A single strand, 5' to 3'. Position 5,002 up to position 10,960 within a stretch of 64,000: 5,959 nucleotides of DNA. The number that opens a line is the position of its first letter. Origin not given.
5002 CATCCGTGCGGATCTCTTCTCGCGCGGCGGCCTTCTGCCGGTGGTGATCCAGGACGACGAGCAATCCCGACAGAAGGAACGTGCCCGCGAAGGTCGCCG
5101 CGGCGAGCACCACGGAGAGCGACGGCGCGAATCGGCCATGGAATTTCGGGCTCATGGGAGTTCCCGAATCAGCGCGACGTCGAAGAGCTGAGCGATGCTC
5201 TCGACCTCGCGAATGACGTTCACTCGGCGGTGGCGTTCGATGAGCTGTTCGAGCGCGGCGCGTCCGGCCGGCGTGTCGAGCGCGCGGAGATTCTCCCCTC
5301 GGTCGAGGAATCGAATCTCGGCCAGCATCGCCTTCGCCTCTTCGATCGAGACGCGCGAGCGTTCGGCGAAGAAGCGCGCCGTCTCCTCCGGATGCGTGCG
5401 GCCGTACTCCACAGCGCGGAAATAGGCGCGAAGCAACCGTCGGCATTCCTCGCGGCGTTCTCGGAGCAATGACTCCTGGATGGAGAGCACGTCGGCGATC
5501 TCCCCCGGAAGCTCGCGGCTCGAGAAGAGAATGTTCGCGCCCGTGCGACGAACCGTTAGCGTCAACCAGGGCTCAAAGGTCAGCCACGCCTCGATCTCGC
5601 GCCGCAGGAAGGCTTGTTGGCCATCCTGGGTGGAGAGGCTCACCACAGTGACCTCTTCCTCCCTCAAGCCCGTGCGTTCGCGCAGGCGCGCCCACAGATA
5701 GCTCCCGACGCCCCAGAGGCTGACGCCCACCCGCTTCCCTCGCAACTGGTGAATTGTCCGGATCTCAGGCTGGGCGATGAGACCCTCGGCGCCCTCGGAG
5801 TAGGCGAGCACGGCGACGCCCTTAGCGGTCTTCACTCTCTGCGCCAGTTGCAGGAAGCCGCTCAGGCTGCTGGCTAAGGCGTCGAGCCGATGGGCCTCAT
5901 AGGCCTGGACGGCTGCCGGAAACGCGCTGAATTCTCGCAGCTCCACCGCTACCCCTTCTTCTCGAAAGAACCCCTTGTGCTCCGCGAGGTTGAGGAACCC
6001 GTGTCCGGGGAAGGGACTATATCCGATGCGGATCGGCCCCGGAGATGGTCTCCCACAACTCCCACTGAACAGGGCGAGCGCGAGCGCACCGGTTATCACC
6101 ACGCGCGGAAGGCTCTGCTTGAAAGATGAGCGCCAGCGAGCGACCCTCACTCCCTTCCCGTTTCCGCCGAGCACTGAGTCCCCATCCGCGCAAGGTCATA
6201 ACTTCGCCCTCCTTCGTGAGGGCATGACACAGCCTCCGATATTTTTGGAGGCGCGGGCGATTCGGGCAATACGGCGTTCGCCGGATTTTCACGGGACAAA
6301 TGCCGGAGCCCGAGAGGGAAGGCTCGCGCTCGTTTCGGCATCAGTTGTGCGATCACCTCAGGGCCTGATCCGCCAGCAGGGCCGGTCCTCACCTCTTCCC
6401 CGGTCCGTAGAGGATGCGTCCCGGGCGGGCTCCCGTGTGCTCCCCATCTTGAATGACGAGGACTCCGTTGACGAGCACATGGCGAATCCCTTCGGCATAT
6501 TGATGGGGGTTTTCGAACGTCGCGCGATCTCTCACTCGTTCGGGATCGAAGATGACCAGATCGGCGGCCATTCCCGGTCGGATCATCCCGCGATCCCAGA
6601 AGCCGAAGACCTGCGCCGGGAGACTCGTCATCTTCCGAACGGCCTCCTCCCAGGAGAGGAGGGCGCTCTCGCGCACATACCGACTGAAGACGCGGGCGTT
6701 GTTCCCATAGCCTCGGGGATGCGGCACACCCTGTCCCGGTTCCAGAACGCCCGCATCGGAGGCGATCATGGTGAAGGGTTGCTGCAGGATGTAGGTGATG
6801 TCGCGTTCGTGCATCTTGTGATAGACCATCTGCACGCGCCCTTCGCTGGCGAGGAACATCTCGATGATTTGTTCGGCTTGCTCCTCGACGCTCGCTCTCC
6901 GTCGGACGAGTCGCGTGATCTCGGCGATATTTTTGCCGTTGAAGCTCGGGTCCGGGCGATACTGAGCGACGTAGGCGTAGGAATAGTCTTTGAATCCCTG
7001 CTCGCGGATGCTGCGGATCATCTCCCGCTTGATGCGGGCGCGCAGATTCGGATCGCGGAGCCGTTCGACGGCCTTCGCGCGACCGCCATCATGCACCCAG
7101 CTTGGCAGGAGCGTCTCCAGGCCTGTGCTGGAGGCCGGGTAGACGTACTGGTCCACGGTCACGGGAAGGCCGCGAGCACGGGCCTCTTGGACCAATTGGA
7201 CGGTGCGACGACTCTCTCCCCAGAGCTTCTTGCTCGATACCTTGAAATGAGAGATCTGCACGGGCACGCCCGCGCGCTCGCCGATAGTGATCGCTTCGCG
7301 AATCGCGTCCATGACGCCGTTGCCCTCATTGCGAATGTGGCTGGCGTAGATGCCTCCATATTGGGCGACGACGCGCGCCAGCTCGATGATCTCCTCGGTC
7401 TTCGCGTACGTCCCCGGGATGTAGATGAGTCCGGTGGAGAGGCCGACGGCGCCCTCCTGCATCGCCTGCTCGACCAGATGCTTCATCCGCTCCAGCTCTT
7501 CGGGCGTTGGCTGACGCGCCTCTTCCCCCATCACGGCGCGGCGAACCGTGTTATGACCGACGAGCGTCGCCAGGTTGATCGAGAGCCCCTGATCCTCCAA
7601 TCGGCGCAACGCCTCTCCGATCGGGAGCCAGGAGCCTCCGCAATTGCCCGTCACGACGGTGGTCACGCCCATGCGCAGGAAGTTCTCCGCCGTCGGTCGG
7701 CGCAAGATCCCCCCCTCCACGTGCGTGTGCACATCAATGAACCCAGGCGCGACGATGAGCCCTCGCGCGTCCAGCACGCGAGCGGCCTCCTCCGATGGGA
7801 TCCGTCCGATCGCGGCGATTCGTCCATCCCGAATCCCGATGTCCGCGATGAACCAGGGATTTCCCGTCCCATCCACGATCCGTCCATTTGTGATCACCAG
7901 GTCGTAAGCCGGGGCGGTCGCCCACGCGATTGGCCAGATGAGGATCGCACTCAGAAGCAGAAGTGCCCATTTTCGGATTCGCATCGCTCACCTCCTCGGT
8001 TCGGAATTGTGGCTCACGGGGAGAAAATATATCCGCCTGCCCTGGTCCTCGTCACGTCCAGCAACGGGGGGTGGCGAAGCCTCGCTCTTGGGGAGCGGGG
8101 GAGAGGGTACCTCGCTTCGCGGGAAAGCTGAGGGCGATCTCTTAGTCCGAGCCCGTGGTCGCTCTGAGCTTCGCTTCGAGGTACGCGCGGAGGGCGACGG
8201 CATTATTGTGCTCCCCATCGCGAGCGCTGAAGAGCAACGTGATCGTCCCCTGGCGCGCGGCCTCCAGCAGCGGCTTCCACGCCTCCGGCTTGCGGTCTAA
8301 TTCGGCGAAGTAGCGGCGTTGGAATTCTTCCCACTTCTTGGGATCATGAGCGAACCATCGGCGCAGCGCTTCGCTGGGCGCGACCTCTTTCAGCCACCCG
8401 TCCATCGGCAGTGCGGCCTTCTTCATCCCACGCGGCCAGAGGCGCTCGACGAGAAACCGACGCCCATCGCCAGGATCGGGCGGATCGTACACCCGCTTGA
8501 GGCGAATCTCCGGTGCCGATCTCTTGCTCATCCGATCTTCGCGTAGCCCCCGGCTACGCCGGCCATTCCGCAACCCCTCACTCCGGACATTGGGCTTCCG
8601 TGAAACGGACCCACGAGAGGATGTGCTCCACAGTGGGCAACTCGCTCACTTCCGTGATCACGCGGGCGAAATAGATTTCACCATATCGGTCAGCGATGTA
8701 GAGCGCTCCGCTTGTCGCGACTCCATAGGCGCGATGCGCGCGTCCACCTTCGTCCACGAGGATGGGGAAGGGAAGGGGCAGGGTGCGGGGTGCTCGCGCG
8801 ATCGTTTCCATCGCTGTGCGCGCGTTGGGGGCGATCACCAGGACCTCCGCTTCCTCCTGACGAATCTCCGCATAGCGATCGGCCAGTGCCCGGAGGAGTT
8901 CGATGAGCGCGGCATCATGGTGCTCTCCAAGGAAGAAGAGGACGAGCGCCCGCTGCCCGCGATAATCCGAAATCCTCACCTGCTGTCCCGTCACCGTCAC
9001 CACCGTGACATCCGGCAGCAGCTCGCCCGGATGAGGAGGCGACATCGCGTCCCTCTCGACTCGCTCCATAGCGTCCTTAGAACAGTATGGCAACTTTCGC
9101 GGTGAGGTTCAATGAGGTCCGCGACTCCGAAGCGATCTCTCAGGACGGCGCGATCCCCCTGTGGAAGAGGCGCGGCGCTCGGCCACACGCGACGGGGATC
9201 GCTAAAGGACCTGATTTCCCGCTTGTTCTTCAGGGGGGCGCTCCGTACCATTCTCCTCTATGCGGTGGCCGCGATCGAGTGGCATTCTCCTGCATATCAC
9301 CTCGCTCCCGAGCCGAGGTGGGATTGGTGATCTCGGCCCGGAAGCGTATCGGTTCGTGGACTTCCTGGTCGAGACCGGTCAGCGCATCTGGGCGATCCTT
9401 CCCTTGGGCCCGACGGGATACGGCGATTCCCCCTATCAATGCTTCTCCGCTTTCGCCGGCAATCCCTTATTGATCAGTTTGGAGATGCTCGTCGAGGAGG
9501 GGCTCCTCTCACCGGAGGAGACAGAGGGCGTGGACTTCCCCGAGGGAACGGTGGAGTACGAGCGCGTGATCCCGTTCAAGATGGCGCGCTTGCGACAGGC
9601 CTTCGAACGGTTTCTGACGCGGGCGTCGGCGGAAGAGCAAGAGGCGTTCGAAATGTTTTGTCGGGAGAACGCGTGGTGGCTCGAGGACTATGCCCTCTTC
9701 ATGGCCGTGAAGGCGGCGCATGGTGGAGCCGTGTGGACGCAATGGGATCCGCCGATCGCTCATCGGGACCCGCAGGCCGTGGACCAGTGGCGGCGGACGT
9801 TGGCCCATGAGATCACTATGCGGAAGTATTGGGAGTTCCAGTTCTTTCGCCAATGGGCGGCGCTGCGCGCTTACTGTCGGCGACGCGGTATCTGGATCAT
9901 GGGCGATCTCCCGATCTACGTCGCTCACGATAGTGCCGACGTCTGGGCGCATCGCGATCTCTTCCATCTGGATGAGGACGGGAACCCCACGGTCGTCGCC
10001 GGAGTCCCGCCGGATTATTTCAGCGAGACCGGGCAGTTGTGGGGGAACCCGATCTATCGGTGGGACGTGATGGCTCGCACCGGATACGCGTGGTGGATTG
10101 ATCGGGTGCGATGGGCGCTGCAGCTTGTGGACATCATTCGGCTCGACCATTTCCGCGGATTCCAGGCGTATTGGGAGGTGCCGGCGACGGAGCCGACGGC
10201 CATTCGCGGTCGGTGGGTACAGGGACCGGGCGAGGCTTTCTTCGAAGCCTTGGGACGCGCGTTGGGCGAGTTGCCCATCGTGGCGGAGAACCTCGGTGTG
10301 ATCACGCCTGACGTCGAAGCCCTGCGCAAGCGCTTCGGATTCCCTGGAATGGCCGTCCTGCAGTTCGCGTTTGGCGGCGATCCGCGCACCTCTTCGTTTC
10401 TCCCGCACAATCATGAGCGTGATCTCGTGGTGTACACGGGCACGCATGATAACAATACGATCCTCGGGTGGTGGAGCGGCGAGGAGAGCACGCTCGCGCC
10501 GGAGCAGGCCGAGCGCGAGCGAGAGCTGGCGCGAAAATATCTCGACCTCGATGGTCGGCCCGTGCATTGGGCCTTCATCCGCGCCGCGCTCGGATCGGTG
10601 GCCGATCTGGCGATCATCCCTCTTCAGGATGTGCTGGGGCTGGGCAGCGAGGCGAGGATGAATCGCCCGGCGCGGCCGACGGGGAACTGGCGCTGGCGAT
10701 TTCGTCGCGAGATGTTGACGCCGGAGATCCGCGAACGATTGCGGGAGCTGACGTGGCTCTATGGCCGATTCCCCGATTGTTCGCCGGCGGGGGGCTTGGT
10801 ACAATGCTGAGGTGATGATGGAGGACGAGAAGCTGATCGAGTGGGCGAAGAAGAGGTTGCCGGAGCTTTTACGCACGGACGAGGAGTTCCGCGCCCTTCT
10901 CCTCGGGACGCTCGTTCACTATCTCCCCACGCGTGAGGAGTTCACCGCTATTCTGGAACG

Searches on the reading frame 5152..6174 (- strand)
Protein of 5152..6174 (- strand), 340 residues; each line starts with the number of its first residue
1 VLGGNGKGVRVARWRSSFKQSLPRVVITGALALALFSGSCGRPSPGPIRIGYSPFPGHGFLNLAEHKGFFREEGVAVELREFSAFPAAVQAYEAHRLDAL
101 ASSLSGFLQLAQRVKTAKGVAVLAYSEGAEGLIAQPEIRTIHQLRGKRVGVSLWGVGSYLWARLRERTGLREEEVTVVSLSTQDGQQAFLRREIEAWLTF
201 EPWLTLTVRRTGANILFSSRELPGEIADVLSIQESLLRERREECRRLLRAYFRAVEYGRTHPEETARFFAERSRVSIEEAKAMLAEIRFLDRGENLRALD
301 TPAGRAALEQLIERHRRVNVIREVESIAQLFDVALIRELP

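Call 60: search_protein_families(library=pfam, proteins=[window:5152-6174:-], max_evalue=0.00001)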
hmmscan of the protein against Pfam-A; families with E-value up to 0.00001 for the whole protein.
window:5152-6174:- (340 aa): 2 families
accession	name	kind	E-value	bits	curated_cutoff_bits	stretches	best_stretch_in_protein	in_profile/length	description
PF09084.16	NMT1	-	2.5e-19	70.5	20.5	1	56-264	2-215/216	NMT1/THI5 like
PF13379.11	NMT1_2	-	2.6e-15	57.4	24.7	1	44-266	4-244/252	NMT1-like family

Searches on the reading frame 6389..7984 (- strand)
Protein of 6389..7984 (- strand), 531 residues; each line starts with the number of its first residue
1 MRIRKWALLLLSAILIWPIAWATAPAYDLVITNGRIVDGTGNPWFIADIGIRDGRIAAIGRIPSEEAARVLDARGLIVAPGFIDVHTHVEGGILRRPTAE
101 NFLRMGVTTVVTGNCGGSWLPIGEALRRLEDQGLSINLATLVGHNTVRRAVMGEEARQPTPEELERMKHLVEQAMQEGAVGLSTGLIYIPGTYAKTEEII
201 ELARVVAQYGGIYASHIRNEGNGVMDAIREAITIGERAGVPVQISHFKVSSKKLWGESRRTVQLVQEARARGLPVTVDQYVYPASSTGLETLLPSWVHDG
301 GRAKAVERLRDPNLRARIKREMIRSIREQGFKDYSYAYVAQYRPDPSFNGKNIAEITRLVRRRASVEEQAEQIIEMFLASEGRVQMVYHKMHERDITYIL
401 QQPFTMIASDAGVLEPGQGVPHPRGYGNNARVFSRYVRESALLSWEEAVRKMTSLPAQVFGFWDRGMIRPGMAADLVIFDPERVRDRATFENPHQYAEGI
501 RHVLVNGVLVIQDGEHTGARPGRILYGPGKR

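Call 60: search_protein_families(library=pfam, proteins=[window:6389-7984:-], max_evalue=0.00001)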
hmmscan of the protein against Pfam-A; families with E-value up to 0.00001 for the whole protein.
window:6389-7984:- (531 aa): 2 families
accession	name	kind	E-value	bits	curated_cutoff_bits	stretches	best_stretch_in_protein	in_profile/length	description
PF07969.17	Amidohydro_3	-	5.1e-31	109.1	29.7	1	69-510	1-471/472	Amidohydrolase family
PF01979.26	Amidohydro_1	-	1.4e-14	54.6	25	1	436-509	275-344/345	Amidohydrolase family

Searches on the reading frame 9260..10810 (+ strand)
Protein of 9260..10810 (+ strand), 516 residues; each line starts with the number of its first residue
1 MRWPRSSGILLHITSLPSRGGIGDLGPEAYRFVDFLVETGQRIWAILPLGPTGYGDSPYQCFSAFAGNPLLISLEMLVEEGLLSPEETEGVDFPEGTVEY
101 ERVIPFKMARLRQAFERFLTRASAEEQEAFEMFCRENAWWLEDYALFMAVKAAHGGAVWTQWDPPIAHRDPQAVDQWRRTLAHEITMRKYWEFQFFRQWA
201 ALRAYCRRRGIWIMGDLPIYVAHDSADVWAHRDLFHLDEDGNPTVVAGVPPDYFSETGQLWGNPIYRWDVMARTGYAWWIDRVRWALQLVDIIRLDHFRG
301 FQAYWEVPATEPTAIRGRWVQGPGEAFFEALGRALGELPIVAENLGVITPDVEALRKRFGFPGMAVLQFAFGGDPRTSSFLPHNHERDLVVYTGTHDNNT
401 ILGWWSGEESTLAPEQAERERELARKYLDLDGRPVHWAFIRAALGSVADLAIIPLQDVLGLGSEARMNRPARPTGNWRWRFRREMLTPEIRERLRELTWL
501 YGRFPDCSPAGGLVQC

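Call 60: search_protein_families(library=pfam, proteins=[window:9260-10810:+], max_evalue=0.00001)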
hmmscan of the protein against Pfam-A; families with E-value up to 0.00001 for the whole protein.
window:9260-10810:+ (516 aa): 1 family
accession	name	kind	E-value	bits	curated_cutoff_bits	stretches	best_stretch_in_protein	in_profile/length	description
PF02446.23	Glyco_hydro_77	-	1.4e-187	624.7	25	1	11-486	1-464/465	4-alpha-glucanotransferase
